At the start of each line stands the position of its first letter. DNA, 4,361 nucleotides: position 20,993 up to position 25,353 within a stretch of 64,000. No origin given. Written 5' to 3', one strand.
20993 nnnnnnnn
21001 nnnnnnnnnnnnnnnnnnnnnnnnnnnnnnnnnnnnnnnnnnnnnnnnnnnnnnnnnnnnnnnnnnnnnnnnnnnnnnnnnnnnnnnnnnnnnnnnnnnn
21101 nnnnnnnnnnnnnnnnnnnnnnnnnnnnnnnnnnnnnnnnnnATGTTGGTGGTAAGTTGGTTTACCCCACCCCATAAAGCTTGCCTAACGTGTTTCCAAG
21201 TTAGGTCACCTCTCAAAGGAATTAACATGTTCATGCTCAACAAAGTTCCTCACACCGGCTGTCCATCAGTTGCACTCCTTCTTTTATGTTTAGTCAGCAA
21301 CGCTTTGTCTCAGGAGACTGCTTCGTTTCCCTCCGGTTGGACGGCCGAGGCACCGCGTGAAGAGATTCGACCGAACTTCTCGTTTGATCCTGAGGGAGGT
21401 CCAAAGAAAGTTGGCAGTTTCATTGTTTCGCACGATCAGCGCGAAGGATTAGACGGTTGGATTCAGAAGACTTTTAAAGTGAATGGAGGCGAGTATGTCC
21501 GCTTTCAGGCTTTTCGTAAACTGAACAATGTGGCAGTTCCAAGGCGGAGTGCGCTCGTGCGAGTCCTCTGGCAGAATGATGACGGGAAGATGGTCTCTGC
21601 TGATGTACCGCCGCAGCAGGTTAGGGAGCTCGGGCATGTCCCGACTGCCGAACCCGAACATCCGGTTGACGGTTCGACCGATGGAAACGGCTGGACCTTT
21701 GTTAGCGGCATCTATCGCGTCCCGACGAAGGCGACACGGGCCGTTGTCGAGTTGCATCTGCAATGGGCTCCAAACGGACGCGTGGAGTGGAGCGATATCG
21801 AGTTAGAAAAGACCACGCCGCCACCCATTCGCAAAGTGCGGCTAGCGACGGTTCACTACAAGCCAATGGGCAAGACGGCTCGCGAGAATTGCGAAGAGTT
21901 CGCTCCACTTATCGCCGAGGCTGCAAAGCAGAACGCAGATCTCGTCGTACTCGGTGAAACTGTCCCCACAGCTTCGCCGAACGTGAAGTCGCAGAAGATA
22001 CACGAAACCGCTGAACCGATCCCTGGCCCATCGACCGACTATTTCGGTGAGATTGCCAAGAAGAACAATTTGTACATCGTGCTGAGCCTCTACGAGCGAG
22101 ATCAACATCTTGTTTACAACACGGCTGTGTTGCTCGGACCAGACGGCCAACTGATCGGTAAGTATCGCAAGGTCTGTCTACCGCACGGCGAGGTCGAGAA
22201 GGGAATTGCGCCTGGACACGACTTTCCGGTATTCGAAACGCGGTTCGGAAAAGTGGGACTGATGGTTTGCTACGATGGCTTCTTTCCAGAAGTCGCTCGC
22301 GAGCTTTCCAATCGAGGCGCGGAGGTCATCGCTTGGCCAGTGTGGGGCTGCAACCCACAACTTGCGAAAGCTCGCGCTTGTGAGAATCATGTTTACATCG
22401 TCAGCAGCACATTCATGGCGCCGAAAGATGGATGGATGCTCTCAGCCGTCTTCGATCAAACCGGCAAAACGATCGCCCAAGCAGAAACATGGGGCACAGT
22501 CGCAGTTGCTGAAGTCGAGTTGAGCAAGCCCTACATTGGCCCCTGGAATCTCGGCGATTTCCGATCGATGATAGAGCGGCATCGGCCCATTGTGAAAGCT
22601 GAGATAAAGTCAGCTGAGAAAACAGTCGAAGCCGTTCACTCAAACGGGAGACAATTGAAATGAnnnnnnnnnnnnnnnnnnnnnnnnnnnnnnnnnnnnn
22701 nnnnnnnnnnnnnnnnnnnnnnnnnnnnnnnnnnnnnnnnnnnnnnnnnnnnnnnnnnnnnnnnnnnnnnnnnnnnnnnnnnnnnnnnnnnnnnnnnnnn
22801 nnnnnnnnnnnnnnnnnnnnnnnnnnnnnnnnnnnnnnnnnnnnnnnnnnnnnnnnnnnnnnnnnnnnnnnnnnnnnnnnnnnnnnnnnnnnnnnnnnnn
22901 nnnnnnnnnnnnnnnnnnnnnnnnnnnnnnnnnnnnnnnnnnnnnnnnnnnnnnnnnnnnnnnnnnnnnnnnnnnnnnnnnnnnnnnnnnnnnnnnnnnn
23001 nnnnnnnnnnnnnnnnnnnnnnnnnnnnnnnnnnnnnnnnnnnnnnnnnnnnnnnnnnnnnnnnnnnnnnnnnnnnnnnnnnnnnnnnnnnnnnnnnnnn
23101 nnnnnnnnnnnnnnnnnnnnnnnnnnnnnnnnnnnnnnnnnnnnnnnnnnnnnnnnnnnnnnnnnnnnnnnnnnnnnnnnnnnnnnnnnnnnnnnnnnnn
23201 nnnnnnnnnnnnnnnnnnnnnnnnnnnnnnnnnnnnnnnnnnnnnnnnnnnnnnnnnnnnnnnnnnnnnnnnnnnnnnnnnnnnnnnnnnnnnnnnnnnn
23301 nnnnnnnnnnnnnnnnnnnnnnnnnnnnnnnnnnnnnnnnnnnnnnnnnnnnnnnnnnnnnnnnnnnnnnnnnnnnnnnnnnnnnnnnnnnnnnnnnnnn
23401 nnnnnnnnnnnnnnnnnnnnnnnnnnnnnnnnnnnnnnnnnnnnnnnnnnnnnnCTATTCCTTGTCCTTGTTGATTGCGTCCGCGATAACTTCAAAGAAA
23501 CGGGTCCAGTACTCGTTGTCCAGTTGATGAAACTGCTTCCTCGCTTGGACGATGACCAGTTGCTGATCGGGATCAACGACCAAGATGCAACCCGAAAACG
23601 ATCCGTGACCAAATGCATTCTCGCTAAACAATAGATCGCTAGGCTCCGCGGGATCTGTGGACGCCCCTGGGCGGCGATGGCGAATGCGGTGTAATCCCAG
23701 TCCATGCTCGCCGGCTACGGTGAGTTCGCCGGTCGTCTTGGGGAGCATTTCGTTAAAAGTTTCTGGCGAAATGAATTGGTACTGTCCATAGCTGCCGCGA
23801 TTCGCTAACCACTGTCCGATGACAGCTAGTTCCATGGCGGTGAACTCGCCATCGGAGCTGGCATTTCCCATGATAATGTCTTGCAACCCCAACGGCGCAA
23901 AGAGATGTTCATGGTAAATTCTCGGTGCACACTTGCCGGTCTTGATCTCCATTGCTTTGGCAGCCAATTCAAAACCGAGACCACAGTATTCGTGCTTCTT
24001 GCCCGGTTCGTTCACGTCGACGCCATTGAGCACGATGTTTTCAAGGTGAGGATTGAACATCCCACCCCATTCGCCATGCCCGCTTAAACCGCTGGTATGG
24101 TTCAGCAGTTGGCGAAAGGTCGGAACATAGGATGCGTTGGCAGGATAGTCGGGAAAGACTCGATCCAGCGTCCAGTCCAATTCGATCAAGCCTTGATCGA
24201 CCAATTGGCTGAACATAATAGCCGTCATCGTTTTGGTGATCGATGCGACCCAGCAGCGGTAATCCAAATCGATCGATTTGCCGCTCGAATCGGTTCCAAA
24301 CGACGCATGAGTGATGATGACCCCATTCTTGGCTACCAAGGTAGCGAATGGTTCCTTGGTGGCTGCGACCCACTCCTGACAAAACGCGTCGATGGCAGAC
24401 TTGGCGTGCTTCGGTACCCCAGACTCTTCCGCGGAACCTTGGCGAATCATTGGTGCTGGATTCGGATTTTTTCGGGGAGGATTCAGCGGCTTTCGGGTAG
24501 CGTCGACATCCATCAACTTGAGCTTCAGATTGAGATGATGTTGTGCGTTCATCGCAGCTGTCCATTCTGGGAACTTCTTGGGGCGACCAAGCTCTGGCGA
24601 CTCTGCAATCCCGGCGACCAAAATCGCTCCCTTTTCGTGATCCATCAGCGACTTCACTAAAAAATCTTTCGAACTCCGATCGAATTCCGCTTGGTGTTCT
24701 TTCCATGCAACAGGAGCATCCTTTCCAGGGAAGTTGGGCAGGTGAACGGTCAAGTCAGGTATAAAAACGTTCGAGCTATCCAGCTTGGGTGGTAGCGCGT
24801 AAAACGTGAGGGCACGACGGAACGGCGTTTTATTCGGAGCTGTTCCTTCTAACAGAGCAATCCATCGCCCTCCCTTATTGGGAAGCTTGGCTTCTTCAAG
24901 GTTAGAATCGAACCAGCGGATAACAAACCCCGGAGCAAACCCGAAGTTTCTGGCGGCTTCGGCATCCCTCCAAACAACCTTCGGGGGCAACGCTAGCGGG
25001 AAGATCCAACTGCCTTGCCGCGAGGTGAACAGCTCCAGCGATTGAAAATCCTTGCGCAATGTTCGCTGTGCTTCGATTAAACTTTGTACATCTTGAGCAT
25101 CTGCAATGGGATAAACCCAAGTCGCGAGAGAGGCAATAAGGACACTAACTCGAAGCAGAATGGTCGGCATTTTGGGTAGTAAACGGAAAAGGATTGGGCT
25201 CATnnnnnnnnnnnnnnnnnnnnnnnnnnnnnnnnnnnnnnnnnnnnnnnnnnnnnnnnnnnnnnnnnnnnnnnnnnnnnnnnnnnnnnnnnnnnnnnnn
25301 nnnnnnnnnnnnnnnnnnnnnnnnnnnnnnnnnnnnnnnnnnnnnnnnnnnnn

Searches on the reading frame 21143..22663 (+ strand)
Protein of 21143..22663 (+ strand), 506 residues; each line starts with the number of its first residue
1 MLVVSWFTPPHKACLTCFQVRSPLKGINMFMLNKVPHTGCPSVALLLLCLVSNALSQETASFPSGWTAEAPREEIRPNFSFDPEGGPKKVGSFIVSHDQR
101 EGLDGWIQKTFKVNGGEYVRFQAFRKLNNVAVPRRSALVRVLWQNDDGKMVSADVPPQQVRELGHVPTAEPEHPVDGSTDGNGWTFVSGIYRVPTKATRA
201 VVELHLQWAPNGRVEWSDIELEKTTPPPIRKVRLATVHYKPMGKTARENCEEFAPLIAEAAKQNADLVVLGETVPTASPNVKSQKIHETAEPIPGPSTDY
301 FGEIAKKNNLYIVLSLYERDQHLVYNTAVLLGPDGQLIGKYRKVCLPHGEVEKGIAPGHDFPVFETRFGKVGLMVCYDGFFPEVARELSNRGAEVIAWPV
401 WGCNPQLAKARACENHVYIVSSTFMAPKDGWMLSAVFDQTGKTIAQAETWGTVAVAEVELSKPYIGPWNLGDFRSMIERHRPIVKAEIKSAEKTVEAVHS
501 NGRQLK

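Call 27: search_protein_families(library=pfam, proteins=[window:21143-22663:+], max_evalue=0.0001)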
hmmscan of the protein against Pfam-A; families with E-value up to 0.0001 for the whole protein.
window:21143-22663:+ (506 aa): 1 family
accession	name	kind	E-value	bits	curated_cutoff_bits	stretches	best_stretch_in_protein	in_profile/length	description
PF00795.27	CN_hydrolase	-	1.6e-41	142.8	23.2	1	235-461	3-249/256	Carbon-nitrogen hydrolase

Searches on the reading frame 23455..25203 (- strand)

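Call 27: search_protein_families(library=pfam, proteins=[window:23455-25203:-], max_evalue=0.0001)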
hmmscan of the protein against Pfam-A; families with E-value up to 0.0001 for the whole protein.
window:23455-25203:- (582 aa): 1 family
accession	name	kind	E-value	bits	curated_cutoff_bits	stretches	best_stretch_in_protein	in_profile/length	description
PF00144.29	Beta-lactamase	-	1.1e-27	97.5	27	1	287-552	18-305/329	Beta-lactamase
